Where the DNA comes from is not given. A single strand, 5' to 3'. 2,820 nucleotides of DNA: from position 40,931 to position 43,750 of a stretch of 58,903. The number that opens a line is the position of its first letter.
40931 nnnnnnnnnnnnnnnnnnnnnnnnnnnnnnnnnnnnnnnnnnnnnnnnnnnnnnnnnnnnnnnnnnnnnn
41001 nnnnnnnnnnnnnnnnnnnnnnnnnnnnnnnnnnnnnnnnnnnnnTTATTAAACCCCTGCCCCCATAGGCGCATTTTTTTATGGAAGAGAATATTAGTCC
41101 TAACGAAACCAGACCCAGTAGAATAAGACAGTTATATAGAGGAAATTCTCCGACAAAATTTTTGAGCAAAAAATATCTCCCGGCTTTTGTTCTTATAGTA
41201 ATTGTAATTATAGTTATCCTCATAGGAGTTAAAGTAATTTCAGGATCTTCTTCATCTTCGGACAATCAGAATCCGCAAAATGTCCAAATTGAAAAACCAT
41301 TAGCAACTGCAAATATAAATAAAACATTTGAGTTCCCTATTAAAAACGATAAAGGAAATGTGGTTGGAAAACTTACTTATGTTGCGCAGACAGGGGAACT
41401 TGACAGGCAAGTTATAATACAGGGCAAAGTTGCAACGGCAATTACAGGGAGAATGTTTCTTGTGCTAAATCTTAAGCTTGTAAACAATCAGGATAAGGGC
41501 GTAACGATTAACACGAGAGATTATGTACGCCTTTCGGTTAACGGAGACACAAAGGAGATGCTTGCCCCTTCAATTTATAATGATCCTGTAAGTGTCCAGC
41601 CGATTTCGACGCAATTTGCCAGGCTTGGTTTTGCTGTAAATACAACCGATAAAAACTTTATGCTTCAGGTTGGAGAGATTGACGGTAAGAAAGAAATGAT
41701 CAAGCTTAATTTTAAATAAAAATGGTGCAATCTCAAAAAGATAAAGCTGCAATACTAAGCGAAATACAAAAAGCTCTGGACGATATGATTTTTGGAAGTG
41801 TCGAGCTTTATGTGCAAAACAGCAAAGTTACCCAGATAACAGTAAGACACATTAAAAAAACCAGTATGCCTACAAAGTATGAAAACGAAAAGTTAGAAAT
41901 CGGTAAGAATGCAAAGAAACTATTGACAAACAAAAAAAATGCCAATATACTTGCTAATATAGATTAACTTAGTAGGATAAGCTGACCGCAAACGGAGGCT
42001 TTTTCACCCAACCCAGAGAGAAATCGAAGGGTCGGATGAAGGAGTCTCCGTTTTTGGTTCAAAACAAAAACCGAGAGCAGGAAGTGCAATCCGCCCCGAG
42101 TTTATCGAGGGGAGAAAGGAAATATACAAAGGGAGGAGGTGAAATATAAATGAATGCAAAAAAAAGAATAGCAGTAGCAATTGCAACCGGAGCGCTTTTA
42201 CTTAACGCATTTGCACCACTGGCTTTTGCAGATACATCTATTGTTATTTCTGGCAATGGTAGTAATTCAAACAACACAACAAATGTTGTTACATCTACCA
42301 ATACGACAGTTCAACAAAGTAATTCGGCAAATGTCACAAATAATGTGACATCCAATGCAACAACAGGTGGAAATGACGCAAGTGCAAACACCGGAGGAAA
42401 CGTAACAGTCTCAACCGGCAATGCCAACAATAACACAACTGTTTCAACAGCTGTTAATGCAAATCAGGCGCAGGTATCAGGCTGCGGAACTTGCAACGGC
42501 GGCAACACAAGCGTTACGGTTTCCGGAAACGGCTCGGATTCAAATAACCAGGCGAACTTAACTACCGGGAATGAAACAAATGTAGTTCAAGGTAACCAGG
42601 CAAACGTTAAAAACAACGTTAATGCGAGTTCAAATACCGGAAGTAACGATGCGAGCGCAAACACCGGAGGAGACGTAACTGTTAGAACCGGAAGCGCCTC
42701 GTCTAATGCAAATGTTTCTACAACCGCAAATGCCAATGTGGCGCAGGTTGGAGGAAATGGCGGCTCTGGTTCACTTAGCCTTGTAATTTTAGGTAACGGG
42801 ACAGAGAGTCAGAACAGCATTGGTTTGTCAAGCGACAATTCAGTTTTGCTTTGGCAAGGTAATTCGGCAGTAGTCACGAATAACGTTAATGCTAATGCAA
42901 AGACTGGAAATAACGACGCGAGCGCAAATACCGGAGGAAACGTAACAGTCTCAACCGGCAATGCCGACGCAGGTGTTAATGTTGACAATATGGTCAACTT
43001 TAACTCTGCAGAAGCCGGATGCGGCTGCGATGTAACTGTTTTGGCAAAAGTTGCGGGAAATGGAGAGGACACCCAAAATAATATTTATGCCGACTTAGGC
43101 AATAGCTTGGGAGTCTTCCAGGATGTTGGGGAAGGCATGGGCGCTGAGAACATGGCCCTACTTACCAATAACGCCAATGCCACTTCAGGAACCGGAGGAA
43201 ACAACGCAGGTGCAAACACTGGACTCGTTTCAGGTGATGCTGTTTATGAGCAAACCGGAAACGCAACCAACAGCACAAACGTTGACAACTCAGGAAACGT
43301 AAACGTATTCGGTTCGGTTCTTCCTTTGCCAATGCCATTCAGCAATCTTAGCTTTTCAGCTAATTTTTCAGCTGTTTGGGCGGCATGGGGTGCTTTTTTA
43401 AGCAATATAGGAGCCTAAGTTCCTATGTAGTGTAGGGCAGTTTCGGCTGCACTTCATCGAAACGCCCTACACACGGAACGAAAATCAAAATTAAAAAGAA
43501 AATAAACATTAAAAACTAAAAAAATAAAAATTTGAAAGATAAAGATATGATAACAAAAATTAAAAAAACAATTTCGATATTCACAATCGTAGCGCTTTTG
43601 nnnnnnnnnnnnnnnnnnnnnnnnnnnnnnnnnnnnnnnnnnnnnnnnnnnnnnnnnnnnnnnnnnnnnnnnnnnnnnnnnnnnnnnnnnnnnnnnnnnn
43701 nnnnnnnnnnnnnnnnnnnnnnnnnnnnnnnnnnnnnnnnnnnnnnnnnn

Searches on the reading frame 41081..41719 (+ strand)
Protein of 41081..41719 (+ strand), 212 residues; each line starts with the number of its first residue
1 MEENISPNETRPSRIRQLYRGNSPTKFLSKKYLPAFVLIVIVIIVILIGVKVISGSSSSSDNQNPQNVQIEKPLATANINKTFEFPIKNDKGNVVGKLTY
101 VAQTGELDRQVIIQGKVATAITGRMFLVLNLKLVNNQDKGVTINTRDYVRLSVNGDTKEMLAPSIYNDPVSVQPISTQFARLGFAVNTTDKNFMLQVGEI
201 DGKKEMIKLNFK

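Call 3: search_protein_families(library=pfam, proteins=[window:41081-41719:+], max_evalue=0.1)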
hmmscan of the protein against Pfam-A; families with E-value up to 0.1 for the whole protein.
window:41081-41719:+ (212 aa): 1 family
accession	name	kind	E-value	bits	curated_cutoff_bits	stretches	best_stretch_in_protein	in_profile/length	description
PF10717.14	ODV-E18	-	0.00031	21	28.1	1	37-79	30-74/87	Occlusion-derived virus envelope protein ODV-E18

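Call 4: search_protein_families(library=ncbifam, proteins=[window:41081-41719:+], max_evalue=0.1)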
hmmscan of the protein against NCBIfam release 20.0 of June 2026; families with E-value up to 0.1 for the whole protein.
window:41081-41719:+ (212 aa): 2 families
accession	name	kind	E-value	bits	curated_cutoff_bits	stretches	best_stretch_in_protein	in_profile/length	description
NF058627.1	S41_Gfo1087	equivalog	0.0036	16.3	455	1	83-175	119-216/489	GFO_1087 family putative carboxy terminal peptidase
NF042931.1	SAG1386_EF1546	equivalog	0.015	15.4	80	1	22-69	20-67/158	SAG1386/EF1546 family surface-associated protein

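Call 70: search_solved_structures(query=window:41081-41716:+, max_evalue=1)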
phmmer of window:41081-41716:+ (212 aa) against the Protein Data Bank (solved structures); distinct sequences matched with E-value up to 1: 1.
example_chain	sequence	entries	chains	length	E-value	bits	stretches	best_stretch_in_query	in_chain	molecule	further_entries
8z3i_A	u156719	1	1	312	0.65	12.9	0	125-189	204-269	Protein glutaminase domain-containing protein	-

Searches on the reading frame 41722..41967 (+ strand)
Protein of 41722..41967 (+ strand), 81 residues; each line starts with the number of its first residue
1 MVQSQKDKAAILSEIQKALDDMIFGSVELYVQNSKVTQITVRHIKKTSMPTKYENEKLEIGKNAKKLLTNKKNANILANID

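Call 3: search_protein_families(library=pfam, proteins=[window:41722-41967:+], max_evalue=0.1)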
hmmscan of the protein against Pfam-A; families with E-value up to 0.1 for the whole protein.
window:41722-41967:+ (81 aa): 1 family
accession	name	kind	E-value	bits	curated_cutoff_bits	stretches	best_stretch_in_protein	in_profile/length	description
PF10055.14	DUF2292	-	9.5e-09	35.2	22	1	12-39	2-29/37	Uncharacterized small protein (DUF2292)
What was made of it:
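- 41722..41967 (+): Small DUF2292 (YezD-like) protein, conserved cassette member. Pfam DUF2292, 35.2 bits against a cut-off of 22 (call 3).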

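Call 4: search_protein_families(library=ncbifam, proteins=[window:41722-41967:+], max_evalue=0.1)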
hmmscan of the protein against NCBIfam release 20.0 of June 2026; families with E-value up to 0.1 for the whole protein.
window:41722-41967:+ (81 aa): 1 family
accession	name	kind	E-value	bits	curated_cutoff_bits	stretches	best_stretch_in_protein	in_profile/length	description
NF033785.1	sulfur_OscA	equivalog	4.8e-10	39.3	85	1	6-40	11-45/60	sulfur starvation response protein OscA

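Call 71: search_solved_structures(query=window:41722-41964:+, max_evalue=1)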
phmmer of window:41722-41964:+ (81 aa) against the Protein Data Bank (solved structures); distinct sequences matched with E-value up to 1: 0.
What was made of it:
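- Tried and rejected: PDB sequence searches for X and the DUF2292 protein gave nothing (calls 70, 71).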

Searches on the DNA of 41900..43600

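Call 62: search_rna_families(source=window, start=41900, end=43600, threshold=evalue, max_evalue=1)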
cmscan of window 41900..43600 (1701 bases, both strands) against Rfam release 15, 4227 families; matches with E-value up to 1: 1.
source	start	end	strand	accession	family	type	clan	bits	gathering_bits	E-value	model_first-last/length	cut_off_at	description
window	41982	42065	+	RF04121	mir-1289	Gene; miRNA;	-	27.6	66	0.0059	1-91/91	no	mir-1289 microRNA precursor family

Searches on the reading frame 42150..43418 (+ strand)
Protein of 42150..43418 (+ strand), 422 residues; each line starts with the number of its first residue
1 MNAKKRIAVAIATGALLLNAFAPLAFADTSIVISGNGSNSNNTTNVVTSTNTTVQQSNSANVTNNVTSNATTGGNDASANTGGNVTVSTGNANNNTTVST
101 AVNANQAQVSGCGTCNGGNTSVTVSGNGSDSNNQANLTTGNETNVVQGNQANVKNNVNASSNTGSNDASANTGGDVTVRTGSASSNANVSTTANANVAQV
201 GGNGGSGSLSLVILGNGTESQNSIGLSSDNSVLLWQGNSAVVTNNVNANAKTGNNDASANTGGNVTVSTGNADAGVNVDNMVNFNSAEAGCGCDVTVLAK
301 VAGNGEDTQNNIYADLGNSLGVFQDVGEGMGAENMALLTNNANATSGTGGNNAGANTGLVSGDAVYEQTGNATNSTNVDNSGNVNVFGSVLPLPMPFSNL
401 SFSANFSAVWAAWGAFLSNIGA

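Call 3: search_protein_families(library=pfam, proteins=[window:42150-43418:+], max_evalue=0.1)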
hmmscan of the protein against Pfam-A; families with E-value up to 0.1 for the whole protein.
window:42150-43418:+ (422 aa): 0 families

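Call 4: search_protein_families(library=ncbifam, proteins=[window:42150-43418:+], max_evalue=0.1)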
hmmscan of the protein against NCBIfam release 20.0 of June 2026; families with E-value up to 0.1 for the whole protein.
window:42150-43418:+ (422 aa): 0 families

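Call 39: search_protein_representatives(protein=window:42150-43418:+)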
Query: 422 residues. Proteins with E-value up to 0.001 (for the whole library): 1584; up to 1e-10: 1040; up to 1e-30: 251. The best 150 are listed.
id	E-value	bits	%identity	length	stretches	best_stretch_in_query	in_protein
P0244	7.4e-100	351.4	49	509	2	51-417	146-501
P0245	2.4e-92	326.7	48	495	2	53-411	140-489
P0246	3.3e-91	323.0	51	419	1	2-412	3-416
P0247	1.5e-90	320.8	52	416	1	2-411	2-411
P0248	1.4e-89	317.6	53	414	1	4-412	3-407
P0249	1.2e-88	314.5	50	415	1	3-409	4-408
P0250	6.9e-84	298.9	52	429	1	3-409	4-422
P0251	1.3e-82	294.7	50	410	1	4-411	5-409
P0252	4.6e-82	292.9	52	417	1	2-389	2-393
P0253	8.6e-81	288.7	52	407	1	3-389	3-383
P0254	9.1e-81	288.6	52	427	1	6-408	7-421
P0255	1.5e-80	287.9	57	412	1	2-393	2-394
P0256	6.4e-80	285.8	48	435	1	4-406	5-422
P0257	1.0e-79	285.1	45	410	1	1-414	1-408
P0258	1.0e-79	285.1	48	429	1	3-411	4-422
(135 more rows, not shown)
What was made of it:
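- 42150..43418 (+): A: secreted paralogue with 4 repeats and no anchor. Conserved C-terminal tail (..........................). Presumed major, most highly expressed subunit. 1584 library representatives at E<=1e-3 (call 39).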
